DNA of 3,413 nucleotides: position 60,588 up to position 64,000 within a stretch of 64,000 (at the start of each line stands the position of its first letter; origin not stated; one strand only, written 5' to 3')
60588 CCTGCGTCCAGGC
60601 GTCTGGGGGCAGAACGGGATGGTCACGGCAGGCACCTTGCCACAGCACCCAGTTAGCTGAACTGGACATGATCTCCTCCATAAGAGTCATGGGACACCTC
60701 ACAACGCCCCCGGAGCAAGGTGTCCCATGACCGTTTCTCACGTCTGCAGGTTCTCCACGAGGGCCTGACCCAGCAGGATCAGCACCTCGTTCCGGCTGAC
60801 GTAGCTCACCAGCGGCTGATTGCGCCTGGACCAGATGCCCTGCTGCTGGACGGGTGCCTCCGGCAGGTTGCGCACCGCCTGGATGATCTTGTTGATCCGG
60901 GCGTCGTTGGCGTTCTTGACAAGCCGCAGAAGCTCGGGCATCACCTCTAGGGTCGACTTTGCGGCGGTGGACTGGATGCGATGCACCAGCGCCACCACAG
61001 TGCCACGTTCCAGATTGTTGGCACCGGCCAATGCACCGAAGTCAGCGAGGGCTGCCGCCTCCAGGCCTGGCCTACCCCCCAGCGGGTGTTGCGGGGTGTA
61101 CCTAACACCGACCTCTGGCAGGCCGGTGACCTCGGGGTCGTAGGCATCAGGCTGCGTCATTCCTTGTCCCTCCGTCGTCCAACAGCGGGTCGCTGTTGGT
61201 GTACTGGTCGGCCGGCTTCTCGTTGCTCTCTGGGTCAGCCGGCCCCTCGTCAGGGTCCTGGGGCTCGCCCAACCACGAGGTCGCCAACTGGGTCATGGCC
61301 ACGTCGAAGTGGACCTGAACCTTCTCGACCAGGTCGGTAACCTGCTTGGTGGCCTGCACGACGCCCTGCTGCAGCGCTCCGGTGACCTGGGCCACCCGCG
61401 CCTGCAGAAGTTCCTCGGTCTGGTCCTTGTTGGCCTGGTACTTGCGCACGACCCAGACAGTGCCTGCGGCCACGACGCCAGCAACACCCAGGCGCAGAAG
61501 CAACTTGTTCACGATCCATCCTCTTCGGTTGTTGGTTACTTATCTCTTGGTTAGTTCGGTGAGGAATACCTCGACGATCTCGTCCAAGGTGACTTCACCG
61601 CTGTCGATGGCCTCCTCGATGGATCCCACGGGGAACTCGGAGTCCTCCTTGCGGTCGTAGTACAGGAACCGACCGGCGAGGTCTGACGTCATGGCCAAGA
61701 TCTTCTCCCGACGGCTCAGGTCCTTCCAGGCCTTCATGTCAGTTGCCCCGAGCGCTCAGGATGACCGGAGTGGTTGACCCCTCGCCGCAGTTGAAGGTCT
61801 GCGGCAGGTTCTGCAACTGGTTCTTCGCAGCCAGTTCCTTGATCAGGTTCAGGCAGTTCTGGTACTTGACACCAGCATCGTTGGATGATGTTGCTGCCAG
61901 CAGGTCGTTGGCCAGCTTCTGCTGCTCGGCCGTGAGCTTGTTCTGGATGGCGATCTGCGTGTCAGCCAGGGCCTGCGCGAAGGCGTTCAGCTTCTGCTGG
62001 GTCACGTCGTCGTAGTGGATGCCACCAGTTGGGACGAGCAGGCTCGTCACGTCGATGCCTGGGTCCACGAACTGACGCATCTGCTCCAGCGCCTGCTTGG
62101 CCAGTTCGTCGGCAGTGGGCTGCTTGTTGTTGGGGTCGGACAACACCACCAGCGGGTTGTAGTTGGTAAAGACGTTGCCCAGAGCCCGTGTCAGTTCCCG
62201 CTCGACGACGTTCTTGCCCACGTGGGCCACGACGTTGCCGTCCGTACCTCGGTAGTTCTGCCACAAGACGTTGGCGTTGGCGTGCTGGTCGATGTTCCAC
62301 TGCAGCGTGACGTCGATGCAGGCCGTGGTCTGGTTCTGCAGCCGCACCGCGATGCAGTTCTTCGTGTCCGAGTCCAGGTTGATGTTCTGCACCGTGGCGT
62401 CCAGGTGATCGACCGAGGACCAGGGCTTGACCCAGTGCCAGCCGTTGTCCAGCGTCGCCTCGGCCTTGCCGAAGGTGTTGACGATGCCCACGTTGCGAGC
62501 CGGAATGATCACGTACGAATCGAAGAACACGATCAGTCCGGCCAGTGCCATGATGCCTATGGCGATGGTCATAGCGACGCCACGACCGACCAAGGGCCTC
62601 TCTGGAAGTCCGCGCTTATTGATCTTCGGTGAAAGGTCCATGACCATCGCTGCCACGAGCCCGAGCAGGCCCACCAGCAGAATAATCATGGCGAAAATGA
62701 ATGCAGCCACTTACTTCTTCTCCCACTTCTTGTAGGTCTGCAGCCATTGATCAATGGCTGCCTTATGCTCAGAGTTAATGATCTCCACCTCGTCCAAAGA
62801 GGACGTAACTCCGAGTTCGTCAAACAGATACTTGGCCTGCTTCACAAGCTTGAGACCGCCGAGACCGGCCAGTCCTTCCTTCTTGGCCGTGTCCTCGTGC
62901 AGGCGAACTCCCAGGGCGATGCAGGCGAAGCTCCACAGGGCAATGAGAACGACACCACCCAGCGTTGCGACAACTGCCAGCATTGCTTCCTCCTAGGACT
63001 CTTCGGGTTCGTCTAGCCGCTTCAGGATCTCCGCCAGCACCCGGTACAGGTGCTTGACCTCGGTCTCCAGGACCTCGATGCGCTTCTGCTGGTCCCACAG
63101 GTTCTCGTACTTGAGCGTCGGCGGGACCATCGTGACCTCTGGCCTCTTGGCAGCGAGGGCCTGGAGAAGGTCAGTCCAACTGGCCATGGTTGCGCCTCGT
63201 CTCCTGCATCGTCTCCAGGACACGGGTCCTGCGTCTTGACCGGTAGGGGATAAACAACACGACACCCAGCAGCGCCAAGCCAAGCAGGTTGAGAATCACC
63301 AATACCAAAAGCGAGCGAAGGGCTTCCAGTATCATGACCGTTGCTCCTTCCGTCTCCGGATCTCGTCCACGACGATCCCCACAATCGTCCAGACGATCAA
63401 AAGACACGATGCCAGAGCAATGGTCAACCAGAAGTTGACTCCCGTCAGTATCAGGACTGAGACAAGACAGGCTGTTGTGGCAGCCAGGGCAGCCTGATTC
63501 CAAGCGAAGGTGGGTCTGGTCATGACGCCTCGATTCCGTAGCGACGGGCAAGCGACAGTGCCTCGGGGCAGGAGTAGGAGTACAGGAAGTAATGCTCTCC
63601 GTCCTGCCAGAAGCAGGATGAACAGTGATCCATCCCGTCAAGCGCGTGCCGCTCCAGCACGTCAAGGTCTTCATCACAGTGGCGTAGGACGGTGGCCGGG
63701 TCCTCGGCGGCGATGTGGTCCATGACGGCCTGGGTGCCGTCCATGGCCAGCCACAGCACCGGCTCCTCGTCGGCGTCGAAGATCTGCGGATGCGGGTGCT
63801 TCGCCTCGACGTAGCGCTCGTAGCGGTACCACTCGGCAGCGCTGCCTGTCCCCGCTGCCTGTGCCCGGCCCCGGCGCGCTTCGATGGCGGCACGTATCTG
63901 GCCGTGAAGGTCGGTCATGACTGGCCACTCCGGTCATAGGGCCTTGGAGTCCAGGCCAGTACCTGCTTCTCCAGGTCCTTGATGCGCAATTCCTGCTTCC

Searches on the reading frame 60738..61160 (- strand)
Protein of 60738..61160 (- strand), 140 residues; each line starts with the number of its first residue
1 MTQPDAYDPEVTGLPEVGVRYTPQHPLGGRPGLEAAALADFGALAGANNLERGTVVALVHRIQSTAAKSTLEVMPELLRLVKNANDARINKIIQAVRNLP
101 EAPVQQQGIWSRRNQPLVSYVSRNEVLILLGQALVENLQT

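Call 62: find_encoding_contigs(protein=window:60738-61160:-, flank=10000, max_places=1)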
Protein window:60738-61160:- (140 aa): 10 contigs read that carry it; 1 place shown.
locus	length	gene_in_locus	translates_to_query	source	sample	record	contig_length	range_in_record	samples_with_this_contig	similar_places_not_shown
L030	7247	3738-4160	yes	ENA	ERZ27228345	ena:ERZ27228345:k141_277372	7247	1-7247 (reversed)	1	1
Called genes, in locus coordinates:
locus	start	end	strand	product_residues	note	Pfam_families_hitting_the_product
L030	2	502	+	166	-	?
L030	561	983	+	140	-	-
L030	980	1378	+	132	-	PF19730:DUF6221 (weak)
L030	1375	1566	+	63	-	-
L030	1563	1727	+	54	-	-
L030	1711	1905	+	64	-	-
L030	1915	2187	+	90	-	-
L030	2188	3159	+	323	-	PF01145:Band_7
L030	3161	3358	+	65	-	-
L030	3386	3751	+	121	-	-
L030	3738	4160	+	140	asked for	-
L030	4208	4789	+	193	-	-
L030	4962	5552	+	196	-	PF16473:Rv2179c-like (weak)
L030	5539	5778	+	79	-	-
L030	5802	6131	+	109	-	-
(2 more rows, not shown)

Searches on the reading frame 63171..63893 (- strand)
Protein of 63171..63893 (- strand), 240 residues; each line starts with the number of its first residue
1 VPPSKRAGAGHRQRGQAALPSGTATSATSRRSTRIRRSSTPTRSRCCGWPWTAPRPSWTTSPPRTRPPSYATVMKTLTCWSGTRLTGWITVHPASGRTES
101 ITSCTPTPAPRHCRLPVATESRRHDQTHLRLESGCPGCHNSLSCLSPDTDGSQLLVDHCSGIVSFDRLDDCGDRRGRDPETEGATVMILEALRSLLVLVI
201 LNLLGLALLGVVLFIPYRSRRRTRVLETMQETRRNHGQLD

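Call 60: find_encoding_contigs(protein=window:63171-63893:-, flank=10000, max_places=1)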
Protein window:63171-63893:- (240 aa): no gene with exactly this product is on record in the collection.
